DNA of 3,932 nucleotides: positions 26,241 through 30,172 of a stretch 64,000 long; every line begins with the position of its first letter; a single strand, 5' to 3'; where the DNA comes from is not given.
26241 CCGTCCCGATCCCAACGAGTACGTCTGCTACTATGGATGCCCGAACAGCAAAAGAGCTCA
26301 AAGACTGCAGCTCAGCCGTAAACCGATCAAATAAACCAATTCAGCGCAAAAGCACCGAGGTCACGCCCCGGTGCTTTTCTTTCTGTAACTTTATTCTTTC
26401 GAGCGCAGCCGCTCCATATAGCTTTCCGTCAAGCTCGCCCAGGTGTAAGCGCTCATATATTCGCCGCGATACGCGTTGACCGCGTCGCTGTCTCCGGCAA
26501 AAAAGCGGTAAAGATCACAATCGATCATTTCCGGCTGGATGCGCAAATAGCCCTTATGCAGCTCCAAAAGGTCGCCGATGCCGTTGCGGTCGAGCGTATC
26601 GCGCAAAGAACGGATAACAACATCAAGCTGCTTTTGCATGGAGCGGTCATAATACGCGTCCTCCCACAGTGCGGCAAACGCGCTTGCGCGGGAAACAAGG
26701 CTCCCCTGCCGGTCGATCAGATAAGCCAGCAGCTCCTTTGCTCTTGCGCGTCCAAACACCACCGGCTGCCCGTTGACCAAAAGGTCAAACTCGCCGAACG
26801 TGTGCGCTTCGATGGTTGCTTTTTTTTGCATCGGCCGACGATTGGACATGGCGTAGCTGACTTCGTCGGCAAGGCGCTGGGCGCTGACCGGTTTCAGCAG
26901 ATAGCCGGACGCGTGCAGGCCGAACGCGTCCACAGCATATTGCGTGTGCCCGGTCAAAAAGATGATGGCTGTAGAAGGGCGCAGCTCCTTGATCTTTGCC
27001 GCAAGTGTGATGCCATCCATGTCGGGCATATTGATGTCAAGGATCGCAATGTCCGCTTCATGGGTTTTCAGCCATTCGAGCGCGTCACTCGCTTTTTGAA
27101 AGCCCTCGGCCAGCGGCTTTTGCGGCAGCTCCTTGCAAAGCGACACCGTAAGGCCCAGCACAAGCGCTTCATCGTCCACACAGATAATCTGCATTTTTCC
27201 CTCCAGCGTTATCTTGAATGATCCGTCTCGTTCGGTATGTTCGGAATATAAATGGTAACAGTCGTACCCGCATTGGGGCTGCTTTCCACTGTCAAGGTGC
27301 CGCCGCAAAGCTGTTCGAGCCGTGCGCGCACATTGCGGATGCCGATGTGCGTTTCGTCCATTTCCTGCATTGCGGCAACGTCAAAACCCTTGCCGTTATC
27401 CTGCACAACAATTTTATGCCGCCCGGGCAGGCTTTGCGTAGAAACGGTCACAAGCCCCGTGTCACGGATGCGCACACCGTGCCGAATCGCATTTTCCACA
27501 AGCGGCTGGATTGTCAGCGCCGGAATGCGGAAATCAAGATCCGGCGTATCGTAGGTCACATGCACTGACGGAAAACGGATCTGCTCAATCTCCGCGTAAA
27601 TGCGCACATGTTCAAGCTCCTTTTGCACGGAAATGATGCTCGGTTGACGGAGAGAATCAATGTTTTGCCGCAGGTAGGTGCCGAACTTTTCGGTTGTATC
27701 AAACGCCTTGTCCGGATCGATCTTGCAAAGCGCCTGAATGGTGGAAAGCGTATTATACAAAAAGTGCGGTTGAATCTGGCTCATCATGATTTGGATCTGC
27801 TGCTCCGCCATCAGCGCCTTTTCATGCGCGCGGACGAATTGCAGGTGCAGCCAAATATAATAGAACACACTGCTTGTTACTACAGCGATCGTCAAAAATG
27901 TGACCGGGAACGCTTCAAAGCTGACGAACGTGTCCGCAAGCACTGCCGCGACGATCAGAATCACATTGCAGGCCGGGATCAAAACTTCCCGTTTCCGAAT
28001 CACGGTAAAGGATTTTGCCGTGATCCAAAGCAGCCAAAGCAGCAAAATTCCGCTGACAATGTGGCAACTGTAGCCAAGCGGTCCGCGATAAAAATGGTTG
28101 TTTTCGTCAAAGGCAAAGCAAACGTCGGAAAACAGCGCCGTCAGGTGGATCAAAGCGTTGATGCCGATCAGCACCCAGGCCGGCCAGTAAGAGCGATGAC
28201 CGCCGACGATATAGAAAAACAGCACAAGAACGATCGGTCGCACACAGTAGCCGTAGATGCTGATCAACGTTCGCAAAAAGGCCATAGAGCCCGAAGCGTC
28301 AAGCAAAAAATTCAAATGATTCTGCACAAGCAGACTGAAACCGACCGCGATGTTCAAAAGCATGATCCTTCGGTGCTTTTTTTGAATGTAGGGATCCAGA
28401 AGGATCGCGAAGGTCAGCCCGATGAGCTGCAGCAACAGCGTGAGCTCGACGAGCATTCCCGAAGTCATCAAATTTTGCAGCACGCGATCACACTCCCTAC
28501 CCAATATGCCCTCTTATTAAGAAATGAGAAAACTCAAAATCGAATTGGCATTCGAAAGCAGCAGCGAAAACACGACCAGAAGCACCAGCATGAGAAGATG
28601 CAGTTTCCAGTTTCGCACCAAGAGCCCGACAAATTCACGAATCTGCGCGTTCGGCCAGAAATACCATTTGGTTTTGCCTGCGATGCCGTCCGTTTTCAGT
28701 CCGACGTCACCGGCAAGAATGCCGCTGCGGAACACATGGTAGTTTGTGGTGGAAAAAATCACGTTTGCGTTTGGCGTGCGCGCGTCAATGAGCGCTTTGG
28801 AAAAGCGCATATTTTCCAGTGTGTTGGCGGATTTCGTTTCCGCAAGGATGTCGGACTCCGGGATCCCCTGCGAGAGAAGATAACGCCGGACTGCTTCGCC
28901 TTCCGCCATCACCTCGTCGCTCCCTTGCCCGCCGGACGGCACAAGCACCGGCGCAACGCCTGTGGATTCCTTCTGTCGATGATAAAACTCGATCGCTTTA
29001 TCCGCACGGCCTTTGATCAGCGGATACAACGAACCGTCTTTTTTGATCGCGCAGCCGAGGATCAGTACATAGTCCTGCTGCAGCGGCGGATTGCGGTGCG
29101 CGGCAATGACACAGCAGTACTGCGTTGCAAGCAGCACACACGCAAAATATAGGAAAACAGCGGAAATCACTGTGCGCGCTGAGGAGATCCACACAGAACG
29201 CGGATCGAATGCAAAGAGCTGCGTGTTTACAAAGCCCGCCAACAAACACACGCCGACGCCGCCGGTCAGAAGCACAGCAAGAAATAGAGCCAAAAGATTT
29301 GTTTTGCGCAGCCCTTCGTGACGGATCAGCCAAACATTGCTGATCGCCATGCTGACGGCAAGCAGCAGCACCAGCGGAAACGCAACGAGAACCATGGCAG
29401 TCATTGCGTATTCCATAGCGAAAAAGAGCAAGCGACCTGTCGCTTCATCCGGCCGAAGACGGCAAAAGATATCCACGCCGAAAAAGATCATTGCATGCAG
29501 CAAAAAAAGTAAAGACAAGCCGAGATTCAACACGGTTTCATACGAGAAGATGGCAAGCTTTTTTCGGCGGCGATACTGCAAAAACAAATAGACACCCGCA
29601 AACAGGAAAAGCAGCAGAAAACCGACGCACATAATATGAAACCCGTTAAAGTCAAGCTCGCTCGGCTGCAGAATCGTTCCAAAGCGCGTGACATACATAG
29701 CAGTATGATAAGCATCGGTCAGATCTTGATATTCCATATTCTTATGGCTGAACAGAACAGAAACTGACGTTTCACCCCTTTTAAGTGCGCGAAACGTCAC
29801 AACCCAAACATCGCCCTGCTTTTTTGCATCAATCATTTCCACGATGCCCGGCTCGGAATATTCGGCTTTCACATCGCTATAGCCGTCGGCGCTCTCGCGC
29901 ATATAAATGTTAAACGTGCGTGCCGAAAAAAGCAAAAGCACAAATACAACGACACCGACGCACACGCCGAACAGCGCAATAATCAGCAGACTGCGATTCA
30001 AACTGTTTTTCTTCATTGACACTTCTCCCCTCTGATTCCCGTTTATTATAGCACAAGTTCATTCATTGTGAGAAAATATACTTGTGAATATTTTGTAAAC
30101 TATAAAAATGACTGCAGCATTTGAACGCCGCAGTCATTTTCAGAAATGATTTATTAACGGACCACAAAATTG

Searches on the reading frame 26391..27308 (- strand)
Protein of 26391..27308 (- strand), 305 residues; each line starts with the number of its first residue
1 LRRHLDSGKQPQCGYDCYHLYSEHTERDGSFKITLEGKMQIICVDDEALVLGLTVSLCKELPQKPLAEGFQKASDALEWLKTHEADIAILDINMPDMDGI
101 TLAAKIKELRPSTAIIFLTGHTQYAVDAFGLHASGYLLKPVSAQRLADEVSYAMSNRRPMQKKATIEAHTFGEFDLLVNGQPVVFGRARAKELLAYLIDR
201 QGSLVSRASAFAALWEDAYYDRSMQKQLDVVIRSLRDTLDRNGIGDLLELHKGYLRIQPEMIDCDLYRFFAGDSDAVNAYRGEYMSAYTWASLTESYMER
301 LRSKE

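Call 70: search_protein_families(library=pfam, proteins=[window:26391-27308:-], max_evalue=0.001)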
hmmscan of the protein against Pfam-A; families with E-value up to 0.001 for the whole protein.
window:26391-27308:- (305 aa): 2 families
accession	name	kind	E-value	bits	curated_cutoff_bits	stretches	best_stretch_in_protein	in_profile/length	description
PF00072.30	Response_reg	-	7.6e-24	84.5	30.2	1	41-150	1-110/111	Response regulator receiver domain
PF00486.34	Trans_reg_C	-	2.1e-07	31.4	26.2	1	189-243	9-61/77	Transcriptional regulatory protein, C terminal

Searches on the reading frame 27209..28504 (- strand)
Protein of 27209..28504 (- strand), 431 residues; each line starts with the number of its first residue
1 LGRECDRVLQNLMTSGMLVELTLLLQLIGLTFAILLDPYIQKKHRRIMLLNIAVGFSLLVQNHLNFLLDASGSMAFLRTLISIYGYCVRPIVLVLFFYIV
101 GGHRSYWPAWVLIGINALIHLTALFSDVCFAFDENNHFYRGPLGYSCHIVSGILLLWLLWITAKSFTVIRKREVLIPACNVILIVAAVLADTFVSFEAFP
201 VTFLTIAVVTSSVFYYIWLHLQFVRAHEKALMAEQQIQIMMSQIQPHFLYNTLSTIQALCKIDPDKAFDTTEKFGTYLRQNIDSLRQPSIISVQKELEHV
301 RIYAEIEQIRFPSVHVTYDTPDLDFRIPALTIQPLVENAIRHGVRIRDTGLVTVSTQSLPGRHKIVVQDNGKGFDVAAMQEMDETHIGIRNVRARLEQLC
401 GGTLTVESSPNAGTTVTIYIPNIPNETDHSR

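Call 70: search_protein_families(library=pfam, proteins=[window:27209-28504:-], max_evalue=0.001)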
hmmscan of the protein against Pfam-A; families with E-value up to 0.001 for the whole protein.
window:27209-28504:- (431 aa): 3 families
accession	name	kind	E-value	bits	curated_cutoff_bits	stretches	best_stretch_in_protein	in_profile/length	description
PF06580.19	His_kinase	-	3.6e-21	75.7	25.2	1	236-312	2-78/81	Histidine kinase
PF02518.31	HATPase_c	-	5.3e-13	49.8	26.4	1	331-421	9-108/111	Histidine kinase-, DNA gyrase B-, and HSP90-like ATPase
PF13581.12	HATPase_c_2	-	0.00071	20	27.4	0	336-385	40-90/127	Histidine kinase-like ATPase domain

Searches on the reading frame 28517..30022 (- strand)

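Call 70: search_protein_families(library=pfam, proteins=[window:28517-30022:-], max_evalue=0.001)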
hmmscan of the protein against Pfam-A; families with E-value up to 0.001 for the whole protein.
window:28517-30022:- (501 aa): 1 family
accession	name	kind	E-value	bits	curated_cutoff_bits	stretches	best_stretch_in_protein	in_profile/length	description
PF02698.23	DUF218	-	7.6e-24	84.6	27.6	1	317-466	1-133/133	DUF218 domain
